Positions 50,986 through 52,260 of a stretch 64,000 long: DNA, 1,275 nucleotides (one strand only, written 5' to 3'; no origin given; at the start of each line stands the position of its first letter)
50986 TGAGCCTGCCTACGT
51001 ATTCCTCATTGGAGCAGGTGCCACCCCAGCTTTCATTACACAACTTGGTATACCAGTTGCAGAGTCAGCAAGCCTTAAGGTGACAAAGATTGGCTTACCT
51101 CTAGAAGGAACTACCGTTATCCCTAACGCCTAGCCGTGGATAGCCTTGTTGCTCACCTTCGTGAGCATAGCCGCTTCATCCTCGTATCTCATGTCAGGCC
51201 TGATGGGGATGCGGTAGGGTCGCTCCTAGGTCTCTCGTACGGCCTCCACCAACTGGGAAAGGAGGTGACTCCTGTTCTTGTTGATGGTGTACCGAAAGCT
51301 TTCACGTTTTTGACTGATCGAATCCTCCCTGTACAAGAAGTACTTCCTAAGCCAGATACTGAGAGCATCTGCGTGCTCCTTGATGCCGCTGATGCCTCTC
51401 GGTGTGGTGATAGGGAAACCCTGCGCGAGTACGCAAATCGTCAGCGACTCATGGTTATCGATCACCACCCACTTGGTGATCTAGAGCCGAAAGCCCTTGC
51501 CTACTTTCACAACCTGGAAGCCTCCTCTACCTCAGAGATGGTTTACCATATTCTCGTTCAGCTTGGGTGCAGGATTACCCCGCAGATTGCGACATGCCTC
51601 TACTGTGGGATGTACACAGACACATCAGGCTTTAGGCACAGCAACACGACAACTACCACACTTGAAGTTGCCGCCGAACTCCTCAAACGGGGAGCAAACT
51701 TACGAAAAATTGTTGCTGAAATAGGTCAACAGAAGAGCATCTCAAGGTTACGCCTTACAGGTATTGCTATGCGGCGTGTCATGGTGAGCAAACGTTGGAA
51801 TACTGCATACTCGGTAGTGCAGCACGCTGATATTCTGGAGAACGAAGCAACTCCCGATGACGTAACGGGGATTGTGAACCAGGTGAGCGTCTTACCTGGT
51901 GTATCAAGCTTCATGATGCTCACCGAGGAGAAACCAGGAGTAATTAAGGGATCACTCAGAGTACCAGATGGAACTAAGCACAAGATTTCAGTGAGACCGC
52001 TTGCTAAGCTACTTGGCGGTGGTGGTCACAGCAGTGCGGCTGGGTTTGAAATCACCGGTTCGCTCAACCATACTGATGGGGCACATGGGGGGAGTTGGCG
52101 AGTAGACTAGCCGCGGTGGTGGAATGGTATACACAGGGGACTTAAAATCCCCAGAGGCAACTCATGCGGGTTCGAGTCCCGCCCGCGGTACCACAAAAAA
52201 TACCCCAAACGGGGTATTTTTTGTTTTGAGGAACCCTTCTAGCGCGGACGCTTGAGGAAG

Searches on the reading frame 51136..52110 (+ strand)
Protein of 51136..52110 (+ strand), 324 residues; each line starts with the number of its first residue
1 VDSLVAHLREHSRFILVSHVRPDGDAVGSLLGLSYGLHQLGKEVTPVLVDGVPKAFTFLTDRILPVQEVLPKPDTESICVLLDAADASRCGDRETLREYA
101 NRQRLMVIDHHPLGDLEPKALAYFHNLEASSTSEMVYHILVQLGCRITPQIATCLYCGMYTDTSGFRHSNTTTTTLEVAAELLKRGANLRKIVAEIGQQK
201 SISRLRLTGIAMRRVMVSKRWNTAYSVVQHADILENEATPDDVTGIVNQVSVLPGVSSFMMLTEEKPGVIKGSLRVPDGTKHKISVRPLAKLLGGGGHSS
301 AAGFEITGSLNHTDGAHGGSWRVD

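Call 28: search_protein_families(library=pfam, proteins=[window:51136-52110:+], max_evalue=0.0001)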
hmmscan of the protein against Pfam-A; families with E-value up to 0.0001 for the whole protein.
window:51136-52110:+ (324 aa): 2 families
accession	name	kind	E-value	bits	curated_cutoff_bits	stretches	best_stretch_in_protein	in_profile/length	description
PF01368.27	DHH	-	2.9e-18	66.8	28.1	1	14-159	2-125/125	DHH family, N-terminal domain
PF02272.25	DHHA1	-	2.3e-07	31.7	25.9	1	231-308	9-85/102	DHHA1 domain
